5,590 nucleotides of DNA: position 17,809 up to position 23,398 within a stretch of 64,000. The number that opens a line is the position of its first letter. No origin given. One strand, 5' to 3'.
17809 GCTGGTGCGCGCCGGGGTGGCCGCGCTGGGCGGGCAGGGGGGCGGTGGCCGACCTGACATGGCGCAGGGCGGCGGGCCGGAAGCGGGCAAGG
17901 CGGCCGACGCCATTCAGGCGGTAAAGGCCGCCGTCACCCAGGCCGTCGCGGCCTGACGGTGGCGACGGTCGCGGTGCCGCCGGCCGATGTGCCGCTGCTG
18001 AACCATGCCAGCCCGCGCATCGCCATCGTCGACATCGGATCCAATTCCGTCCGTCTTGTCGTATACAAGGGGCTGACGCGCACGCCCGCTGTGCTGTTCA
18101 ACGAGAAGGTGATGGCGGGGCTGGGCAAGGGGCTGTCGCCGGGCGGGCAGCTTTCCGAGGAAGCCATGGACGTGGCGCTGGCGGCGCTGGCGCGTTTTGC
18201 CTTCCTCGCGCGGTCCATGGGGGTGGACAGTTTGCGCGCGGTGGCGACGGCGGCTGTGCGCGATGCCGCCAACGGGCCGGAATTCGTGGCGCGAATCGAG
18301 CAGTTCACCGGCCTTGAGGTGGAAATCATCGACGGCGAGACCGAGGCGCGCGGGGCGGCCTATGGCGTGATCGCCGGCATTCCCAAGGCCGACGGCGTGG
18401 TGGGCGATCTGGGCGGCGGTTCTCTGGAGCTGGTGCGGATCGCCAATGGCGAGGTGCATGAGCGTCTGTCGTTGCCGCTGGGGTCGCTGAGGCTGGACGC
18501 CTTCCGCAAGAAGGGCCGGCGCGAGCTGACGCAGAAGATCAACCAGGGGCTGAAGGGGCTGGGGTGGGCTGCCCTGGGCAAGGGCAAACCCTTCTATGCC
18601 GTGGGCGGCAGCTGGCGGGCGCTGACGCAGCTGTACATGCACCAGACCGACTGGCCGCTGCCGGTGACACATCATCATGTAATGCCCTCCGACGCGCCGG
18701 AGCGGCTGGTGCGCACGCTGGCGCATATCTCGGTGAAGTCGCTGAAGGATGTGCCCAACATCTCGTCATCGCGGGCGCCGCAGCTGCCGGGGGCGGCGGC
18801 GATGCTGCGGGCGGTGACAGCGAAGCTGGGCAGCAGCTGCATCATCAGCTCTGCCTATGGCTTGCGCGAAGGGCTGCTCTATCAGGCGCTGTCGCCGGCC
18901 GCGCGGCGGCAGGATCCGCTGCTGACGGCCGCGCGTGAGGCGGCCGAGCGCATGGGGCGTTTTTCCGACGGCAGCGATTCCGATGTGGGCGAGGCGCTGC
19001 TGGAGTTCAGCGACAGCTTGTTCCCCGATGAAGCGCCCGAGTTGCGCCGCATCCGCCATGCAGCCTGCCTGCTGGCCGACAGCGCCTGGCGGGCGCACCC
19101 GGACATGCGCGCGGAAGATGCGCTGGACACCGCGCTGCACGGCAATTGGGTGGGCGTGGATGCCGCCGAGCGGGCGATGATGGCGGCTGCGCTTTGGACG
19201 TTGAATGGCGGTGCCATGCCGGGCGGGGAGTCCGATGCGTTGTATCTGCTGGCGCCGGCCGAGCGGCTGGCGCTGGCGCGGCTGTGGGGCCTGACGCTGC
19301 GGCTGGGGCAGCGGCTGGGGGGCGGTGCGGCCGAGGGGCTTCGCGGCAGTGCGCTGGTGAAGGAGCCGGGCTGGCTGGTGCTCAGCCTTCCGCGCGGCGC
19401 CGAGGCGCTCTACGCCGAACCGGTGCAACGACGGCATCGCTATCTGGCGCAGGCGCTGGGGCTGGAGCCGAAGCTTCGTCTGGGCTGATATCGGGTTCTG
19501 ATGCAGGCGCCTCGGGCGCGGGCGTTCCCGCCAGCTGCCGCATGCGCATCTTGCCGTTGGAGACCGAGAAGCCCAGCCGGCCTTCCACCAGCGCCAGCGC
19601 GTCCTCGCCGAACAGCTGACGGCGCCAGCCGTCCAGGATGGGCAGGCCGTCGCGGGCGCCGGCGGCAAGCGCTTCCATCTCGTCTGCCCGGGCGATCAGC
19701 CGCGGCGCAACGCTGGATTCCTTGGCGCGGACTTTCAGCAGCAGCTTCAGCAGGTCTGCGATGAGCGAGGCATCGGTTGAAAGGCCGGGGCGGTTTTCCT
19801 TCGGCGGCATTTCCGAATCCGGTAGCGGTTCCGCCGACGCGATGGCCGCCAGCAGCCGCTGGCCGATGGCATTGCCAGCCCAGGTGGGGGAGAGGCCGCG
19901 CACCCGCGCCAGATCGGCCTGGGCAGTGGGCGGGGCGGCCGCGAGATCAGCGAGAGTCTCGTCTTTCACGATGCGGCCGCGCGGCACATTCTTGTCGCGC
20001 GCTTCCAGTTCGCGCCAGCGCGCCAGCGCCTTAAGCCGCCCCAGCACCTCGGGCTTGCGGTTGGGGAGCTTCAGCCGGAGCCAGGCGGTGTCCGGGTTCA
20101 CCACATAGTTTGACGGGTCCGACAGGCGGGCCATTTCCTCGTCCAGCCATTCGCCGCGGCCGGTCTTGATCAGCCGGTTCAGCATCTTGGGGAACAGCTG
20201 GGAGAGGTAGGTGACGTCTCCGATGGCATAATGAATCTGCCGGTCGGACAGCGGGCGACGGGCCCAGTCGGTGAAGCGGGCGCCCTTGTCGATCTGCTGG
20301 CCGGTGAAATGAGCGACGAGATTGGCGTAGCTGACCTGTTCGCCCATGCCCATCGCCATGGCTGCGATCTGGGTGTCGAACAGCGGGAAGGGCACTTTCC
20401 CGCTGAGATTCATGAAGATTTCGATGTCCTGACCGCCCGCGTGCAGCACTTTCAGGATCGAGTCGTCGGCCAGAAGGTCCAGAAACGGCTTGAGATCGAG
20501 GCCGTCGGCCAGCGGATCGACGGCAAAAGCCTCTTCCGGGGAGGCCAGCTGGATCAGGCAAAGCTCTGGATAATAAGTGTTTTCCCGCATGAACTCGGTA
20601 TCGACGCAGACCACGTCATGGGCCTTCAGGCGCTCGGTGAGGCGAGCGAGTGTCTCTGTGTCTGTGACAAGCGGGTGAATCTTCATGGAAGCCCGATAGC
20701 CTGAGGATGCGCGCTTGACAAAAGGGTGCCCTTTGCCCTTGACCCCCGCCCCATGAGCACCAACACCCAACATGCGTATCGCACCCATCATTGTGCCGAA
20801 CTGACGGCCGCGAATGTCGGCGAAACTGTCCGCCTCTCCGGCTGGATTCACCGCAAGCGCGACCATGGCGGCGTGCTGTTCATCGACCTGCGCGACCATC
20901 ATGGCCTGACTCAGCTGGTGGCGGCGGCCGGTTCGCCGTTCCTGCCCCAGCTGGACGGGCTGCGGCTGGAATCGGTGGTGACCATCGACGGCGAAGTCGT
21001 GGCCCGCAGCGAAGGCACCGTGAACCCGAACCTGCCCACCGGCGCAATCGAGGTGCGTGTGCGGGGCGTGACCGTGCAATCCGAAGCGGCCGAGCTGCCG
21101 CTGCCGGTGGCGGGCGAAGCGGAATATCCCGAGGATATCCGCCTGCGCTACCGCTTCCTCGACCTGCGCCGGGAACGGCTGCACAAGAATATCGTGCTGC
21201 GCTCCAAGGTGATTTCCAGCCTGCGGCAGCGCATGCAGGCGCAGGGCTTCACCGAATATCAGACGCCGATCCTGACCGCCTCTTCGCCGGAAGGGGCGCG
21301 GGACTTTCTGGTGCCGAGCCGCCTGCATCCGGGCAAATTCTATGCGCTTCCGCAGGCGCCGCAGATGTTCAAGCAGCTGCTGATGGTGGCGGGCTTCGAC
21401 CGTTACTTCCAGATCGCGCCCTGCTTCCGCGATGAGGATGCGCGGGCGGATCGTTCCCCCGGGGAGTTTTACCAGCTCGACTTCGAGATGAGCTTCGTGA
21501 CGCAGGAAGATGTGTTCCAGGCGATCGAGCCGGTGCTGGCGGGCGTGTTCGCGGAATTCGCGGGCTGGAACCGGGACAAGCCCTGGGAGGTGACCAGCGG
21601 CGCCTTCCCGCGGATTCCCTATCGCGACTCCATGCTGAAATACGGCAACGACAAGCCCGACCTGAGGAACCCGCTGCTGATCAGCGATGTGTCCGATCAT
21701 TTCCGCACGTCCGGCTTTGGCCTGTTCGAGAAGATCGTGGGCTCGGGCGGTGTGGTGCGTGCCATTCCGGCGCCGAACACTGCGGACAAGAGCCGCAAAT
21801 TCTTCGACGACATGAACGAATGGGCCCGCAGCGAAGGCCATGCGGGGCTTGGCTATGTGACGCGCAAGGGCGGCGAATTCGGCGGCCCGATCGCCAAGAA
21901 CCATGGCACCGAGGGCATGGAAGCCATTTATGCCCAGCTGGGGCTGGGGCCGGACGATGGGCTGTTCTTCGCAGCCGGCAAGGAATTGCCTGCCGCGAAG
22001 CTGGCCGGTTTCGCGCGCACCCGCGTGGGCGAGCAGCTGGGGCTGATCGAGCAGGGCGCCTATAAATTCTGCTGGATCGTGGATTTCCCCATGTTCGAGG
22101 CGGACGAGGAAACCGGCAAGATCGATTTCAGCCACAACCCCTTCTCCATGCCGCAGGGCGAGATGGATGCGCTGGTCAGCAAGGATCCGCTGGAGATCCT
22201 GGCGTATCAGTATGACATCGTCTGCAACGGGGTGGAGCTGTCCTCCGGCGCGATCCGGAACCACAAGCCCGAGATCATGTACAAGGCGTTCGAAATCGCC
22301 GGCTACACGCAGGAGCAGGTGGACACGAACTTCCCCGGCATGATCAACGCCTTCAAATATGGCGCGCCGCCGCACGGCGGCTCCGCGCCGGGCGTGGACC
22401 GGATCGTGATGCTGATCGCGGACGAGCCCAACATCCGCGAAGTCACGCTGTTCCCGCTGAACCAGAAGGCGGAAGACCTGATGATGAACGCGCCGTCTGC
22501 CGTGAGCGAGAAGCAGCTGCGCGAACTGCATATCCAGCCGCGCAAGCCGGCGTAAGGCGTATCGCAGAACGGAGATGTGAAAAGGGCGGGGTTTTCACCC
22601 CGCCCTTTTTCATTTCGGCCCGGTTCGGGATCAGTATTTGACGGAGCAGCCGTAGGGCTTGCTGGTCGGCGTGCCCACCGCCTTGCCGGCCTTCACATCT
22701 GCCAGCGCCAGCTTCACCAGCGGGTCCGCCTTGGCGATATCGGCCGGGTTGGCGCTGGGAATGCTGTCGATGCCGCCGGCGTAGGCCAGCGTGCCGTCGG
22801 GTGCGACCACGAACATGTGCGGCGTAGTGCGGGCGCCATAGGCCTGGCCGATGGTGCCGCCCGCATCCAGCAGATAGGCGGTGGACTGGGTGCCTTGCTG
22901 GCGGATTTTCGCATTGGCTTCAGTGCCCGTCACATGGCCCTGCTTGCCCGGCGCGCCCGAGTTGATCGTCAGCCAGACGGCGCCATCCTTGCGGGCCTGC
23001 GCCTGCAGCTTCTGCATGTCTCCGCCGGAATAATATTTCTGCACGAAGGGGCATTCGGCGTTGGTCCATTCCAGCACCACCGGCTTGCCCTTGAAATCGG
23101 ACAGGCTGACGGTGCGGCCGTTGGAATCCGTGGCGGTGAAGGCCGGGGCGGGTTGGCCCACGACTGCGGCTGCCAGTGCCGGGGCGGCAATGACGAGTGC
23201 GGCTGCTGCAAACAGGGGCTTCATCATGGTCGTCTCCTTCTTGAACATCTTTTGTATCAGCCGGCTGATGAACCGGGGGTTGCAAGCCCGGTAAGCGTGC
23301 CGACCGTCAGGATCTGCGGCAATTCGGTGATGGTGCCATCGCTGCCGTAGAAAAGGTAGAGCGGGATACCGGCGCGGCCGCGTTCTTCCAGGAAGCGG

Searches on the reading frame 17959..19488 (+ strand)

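Call 46: search_protein_families(library=pfam, proteins=[window:17959-19488:+])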
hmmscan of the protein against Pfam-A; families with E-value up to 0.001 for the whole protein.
window:17959-19488:+ (509 aa): 2 families
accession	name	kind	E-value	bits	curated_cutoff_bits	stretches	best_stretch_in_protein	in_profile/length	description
PF02541.22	Ppx-GppA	-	9e-50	170.1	27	1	42-311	9-282/285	Ppx/GppA phosphatase family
PF21697.3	Ppx_C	-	9e-16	58.9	27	1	357-450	36-129/187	Exopolyphosphatase, C-terminal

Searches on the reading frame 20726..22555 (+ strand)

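Call 46: search_protein_families(library=pfam, proteins=[window:20726-22555:+])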
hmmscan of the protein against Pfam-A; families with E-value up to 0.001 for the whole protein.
window:20726-22555:+ (609 aa): 3 families
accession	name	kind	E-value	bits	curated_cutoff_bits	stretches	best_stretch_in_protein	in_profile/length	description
PF00152.25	tRNA-synt_2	-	1.8e-109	366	25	1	136-579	2-307/308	tRNA synthetases class II (D, K and N)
PF01336.31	tRNA_anti-codon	-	7.8e-13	48.6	27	1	35-113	1-70/75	OB-fold nucleic acid binding domain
PF02938.19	GAD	-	4.4e-12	46.5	23.4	1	334-423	1-91/95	GAD domain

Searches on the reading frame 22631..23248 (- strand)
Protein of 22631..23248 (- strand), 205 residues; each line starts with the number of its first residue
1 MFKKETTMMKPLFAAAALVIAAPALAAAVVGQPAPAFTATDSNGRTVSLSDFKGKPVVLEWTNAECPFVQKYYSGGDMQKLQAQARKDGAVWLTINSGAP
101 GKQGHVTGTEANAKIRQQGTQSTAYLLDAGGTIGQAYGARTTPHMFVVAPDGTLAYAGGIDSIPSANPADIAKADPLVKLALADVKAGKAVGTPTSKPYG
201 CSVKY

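Call 46: search_protein_families(library=pfam, proteins=[window:22631-23248:-])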
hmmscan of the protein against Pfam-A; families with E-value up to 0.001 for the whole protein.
window:22631-23248:- (205 aa): 3 families
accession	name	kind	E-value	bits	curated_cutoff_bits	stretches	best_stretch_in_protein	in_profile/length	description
PF00578.27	AhpC-TSA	-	4.4e-17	62.6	26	1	30-156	1-123/124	AhpC/TSA family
PF08534.16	Redoxin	-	1.3e-14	54.7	26.6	1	30-159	2-133/148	Redoxin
PF00255.25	GSHPx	-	0.00049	20.1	27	1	37-120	4-83/108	Glutathione peroxidase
